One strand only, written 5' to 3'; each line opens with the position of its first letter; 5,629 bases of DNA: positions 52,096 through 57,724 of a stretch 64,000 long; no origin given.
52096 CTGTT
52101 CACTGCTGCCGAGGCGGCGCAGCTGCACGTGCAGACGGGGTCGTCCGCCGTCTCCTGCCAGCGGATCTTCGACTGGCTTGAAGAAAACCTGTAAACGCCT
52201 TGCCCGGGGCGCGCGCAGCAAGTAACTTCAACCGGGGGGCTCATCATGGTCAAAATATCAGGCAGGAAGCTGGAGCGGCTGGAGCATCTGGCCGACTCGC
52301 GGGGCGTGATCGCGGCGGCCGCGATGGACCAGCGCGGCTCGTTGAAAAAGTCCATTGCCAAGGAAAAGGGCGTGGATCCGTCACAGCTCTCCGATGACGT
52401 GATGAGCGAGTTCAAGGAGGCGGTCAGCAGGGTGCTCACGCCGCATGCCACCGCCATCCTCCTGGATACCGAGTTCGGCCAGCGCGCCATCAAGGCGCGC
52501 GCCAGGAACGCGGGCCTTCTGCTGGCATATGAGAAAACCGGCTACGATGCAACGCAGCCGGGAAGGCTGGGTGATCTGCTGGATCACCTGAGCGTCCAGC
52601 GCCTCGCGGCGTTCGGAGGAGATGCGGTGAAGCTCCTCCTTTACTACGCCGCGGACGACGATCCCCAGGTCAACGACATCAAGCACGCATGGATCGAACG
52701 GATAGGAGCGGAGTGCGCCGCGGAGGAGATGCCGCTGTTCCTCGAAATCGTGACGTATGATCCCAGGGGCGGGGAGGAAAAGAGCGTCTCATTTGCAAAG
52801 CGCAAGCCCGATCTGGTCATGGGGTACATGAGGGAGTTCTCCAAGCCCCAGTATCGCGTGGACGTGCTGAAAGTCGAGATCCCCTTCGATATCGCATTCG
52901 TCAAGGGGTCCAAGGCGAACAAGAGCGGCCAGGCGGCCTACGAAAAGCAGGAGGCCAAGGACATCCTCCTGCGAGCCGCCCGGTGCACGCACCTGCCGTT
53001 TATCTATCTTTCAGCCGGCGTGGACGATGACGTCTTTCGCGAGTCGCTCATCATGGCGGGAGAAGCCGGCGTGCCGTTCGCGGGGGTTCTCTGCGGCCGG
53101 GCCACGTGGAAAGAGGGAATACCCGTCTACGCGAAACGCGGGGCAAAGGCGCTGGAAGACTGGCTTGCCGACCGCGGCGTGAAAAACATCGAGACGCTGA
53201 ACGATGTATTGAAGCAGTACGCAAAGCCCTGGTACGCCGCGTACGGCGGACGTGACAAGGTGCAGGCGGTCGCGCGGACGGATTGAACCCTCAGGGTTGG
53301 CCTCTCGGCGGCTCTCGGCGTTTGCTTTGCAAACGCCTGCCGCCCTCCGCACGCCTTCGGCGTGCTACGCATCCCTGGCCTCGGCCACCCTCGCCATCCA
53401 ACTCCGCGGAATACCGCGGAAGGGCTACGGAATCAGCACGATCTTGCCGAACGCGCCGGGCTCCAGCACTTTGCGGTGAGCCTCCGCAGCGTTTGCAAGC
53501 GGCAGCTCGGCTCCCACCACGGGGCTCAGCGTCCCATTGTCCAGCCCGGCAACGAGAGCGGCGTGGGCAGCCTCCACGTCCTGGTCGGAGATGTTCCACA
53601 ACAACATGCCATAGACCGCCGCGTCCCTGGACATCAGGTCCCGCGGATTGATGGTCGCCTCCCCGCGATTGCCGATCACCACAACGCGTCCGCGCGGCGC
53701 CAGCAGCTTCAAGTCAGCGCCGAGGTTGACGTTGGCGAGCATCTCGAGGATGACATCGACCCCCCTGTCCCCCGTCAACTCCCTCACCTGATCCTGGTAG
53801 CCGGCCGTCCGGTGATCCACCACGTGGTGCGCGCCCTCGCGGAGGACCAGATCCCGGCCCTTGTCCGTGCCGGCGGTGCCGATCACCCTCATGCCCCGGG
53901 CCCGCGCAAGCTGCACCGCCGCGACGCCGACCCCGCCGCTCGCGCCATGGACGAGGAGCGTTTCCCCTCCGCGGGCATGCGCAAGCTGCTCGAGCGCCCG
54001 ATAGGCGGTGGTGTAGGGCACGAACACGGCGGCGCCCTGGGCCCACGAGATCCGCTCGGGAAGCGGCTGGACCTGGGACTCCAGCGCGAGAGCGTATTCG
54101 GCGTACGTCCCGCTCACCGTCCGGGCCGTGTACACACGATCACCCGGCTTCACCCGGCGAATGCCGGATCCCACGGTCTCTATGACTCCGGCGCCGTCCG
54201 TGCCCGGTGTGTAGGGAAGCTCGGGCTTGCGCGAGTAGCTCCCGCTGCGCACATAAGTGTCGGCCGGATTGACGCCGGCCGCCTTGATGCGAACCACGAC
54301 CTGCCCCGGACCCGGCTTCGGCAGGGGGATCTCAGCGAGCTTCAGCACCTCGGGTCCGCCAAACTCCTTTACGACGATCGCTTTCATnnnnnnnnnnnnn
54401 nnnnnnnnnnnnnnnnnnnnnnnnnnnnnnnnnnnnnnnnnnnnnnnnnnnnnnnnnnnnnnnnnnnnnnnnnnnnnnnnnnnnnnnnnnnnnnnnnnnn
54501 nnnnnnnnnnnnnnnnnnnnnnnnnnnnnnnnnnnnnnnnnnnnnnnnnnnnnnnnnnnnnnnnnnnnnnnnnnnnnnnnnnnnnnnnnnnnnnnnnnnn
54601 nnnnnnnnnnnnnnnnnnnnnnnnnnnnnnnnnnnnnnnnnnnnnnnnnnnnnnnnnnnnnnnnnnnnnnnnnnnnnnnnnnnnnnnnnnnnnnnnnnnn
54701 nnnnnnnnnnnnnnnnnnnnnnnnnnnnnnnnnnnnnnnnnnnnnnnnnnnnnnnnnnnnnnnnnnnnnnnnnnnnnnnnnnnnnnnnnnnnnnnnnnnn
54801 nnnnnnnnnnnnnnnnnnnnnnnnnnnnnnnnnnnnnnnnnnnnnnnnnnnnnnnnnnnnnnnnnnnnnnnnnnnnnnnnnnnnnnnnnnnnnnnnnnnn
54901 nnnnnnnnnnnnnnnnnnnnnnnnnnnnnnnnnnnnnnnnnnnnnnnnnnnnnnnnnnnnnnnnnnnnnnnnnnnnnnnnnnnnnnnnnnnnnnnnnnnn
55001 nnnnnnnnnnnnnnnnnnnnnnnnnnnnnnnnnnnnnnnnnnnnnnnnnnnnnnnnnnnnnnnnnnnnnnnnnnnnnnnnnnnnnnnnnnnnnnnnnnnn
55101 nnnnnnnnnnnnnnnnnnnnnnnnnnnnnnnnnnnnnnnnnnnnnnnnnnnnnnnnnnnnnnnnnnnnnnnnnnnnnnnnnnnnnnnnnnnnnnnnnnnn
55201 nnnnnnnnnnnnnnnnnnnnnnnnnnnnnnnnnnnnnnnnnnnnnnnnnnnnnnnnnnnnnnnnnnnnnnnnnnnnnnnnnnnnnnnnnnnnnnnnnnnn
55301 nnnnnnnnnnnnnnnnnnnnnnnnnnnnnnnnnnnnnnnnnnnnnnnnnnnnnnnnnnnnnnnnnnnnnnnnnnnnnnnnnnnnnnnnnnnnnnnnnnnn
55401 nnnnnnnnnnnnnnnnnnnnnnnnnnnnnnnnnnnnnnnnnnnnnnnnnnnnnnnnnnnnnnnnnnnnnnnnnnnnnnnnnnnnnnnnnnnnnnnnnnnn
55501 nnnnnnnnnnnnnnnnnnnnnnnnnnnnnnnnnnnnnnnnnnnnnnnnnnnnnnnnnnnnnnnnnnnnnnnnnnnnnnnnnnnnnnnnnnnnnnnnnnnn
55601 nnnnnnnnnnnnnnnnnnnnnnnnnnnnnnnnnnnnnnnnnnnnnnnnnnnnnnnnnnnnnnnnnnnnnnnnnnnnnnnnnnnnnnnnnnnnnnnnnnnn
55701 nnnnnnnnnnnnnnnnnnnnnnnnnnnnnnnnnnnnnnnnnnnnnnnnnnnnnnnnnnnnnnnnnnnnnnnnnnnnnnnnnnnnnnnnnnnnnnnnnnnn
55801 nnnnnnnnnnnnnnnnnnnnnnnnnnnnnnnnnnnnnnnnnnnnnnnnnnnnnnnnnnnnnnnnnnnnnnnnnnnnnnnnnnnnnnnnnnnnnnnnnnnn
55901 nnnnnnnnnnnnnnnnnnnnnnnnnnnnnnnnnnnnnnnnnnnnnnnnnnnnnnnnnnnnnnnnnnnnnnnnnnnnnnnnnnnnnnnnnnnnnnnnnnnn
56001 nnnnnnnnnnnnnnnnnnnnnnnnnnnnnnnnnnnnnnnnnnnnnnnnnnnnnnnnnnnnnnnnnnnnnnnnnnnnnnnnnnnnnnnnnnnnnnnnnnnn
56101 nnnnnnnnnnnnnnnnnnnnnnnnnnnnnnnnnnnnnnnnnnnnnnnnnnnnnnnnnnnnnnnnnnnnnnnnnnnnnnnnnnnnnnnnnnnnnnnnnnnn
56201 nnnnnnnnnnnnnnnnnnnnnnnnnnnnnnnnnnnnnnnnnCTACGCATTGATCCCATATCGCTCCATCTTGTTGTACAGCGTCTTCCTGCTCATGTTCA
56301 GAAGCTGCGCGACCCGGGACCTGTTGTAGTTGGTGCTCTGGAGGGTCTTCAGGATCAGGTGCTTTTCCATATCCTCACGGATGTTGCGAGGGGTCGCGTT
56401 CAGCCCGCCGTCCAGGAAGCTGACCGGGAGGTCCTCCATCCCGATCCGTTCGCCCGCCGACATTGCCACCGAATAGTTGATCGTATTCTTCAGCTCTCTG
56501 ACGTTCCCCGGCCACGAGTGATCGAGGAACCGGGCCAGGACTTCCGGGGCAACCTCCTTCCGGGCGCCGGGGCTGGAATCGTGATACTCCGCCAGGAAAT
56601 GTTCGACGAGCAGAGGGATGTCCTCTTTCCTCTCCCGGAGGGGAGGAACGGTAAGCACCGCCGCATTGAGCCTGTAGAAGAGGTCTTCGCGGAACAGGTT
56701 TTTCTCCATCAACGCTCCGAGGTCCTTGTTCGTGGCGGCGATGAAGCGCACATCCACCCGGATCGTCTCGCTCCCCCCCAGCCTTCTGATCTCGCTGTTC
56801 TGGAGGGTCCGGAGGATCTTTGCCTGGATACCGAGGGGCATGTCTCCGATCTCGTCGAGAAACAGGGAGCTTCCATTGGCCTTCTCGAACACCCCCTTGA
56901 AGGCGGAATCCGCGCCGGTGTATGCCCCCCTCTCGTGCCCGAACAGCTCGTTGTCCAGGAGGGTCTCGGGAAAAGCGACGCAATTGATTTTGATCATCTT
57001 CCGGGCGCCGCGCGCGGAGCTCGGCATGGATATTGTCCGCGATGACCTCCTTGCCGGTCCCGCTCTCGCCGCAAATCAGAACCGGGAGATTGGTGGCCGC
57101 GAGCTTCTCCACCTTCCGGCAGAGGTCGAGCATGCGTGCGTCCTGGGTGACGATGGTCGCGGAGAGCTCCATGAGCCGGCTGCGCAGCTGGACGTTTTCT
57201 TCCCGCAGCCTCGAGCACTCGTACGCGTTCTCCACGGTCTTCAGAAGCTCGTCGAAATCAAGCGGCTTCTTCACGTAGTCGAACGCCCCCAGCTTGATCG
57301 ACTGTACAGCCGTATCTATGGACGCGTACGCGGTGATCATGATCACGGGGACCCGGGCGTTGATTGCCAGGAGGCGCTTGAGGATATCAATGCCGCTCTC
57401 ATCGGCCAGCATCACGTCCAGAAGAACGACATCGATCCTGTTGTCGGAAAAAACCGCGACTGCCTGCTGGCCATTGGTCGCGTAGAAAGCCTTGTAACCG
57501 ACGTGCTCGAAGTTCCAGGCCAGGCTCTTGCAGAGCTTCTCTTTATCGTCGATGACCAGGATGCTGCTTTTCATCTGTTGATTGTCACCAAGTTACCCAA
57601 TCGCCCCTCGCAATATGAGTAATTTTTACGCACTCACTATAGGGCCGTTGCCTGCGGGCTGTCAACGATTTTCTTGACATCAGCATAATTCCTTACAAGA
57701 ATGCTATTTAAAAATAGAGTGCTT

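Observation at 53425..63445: Candidate transporter-coupled signalling system: NBD-kinase, NtrC-type regulator, sigma-54 promoter and CUT2 importer/ALDH/RidA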

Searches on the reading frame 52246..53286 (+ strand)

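Call 22: search_protein_families(library=ncbifam, proteins=[window:52246-53286:+], max_evalue=0.00001)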
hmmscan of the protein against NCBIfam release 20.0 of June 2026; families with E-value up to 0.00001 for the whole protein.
window:52246-53286:+ (346 aa): 4 families
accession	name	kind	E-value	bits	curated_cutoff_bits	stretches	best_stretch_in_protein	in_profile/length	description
NF009498.0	PRK12858.1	subfamily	1.2e-132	442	184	1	2-341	2-335/342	tagatose 1,6-diphosphate aldolase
NF009065.0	PRK12399.1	subfamily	7.3e-119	396.6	458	1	3-330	2-323/326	tagatose 1,6-diphosphate aldolase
NF003180.0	PRK04161.1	subfamily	1.4e-118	395.8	519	1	2-330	2-324/330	tagatose 1,6-diphosphate aldolase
TIGR01232.1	lacD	equivalog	3.4e-96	322.3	432.2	1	5-330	3-322/325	tagatose-bisphosphate aldolase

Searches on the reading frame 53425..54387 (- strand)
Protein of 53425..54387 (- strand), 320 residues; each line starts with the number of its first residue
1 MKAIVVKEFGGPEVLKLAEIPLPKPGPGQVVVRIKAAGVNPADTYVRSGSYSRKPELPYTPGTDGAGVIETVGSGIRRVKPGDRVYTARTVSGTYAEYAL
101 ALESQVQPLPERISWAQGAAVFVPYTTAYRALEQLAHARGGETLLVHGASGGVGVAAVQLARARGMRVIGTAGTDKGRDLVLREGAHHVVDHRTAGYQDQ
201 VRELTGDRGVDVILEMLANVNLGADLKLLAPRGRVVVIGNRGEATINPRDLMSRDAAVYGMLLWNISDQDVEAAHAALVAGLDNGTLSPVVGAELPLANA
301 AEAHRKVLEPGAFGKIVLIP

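Call 3: search_protein_families(library=pfam, proteins=[window:53425-54387:-], max_evalue=0.01)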
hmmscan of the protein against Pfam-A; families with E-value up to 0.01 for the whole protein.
window:53425-54387:- (320 aa): 5 families
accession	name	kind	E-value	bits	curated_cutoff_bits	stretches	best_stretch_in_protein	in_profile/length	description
PF00107.32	ADH_zinc_N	-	1.3e-27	96.7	31.8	1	152-274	1-123/129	Zinc-binding dehydrogenase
PF13602.12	ADH_zinc_N_2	-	8.7e-20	72.5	27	1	185-318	2-134/134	Zinc-binding dehydrogenase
PF08240.17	ADH_N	-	1.2e-18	67.7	23.5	1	26-111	1-104/104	Alcohol dehydrogenase GroES-like domain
PF16884.10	ADH_N_2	-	0.0007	19.9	31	1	12-90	15-93/108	N-terminal domain of oxidoreductase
PF10686.14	YAcAr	-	0.0018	18.5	28.2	1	124-169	13-57/66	YspA, cpYpsA-related SLOG family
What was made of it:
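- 53425..54387 (-): Quinone-oxidoreductase-like MDR reductase, translationally coupled to the kinase (ATGA). Not part of the conserved module. Pfam ADH_N and ADH_zinc_N (call 3).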

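Call 22: search_protein_families(library=ncbifam, proteins=[window:53425-54387:-], max_evalue=0.00001)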
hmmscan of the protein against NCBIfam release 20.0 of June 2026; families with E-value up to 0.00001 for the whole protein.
window:53425-54387:- (320 aa): 23 families
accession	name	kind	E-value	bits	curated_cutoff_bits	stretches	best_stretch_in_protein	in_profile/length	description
TIGR02824.1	quinone_pig3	subfamily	1.7e-69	234.3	296.8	1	1-318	1-323/325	putative NAD(P)H quinone oxidoreductase, PIG3 family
NF008024.0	PRK10754.1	subfamily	2.5e-49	168.1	348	1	3-320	4-327/327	NADPH:quinone reductase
NF041183.1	Pks2_ls1_myc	equivalog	1.5e-43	148.1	2400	1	9-318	1414-1727/2086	sulfolipid-1 biosynthesis phthioceranic/hydroxyphthioceranic acid synthase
TIGR02817.1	adh_fam_1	subfamily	7.7e-36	124.2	284.05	1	13-318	15-333/336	zinc-binding alcohol dehydrogenase family protein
NF010344.0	PRK13771.1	subfamily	3.6e-35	121.5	349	2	86-318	109-331/334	putative alcohol dehydrogenase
NF041172.1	AcrlCoa_red_Thmprot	equivalog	1.5e-31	109.6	500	2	89-318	112-332/334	acryloyl-CoA reductase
TIGR01751.1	crot-CoA-red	equivalog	1.3e-30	106.4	378.55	2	84-203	131-252/398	crotonyl-CoA carboxylase/reductase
TIGR03989.1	Rxyl_3153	subfamily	1e-23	84.2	440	2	3-87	4-85/370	NDMA-dependent alcohol dehydrogenase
NF058644.1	CurcmRedCuraProt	equivalog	1.5e-22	80.2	440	1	13-317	16-330/336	NADPH-dependent curcumin/dihydrocurcumin reductase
NF041097.1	keto_inos_dh_IolM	equivalog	9.7e-22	77.1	450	1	90-261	148-334/389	scyllo-inosose 3-dehydrogenase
NF003808.0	PRK05396.1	equivalog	1.3e-21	76.8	380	1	91-318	117-338/341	L-threonine 3-dehydrogenase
TIGR02823.1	oxido_YhdH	subfamily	1.9e-21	76.3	297.25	1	3-317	2-321/324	acrylyl-CoA reductase family protein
TIGR03451.1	mycoS_dep_FDH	equivalog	8.8e-19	67.5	512.9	1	2-93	3-91/358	S-(hydroxymethyl)mycothiol dehydrogenase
TIGR00692.1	tdh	equivalog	9.5e-19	67.6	458.35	1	92-319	116-339/340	L-threonine 3-dehydrogenase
TIGR02818.1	adh_III_F_hyde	equivalog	1.5e-16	60.5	543.95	1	9-92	8-90/368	S-(hydroxymethyl)glutathione dehydrogenase/class III alcohol dehydrogenase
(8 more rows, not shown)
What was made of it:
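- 53425..54387 (-): NCBIfam PIG3-type, 234 bits against a cut-off of 297 (call 22).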

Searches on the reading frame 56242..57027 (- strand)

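Call 3: search_protein_families(library=pfam, proteins=[window:56242-57027:-], max_evalue=0.01)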
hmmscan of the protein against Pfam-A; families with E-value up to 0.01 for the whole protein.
window:56242-57027:- (261 aa): 5 families
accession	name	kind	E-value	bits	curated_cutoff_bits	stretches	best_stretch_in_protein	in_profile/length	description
PF00158.32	Sigma54_activat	-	1.7e-47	161.7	20.2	1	4-124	46-166/168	Sigma-54 interaction domain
PF25601.1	AAA_lid_14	-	6.8e-24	84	27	1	131-208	1-78/87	AAA+ ATPase lid domain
PF02954.25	HTH_8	-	3.6e-15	55.9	22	1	217-257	2-42/42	Bacterial regulatory protein, Fis family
PF14532.12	Sigma54_activ_2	-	2.7e-10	41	25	1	44-130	62-138/138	Sigma-54 interaction domain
PF18024.7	HTH_50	-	0.00056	20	27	1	215-260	6-50/50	Helix-turn-helix domain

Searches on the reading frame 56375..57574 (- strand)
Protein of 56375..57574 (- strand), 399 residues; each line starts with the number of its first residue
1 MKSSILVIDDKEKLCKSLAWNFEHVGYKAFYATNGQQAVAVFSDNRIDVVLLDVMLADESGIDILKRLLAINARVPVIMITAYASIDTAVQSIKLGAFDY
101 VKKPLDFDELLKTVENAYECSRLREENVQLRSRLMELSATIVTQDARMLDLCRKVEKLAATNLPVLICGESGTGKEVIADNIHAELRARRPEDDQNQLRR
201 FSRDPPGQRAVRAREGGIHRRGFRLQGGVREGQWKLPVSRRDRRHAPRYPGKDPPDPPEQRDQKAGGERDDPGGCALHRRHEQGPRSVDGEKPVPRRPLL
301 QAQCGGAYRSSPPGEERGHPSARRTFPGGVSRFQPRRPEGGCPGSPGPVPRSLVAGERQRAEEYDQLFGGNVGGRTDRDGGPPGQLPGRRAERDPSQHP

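Call 3: search_protein_families(library=pfam, proteins=[window:56375-57574:-], max_evalue=0.01)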
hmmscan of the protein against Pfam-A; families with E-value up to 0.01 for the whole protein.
window:56375-57574:- (399 aa): 5 families
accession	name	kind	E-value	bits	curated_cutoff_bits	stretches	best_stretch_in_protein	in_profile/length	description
PF00072.30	Response_reg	-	1.3e-26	93.3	30.2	1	5-114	1-110/111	Response regulator receiver domain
PF00158.32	Sigma54_activat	-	1.2e-09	38.6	20.2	1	141-187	1-47/168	Sigma-54 interaction domain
PF14532.12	Sigma54_activ_2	-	1.7e-05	25.5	25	1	147-184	6-43/138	Sigma-54 interaction domain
PF20720.3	nSTAND3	-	0.0048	17.1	27.2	0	153-188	8-43/155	Novel STAND NTPase 3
PF06490.17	FleQ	-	0.0076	17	22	0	5-111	2-100/108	Flagellar regulatory protein FleQ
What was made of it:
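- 56242..57574 (-): NtrC/AtoC-type sigma-54 response regulator (REC, AAA+ with GAYTGA, HTH_8). In this window it is frameshifted by one extra base at 57024. Pfam hits on the two ORFs (call 3).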
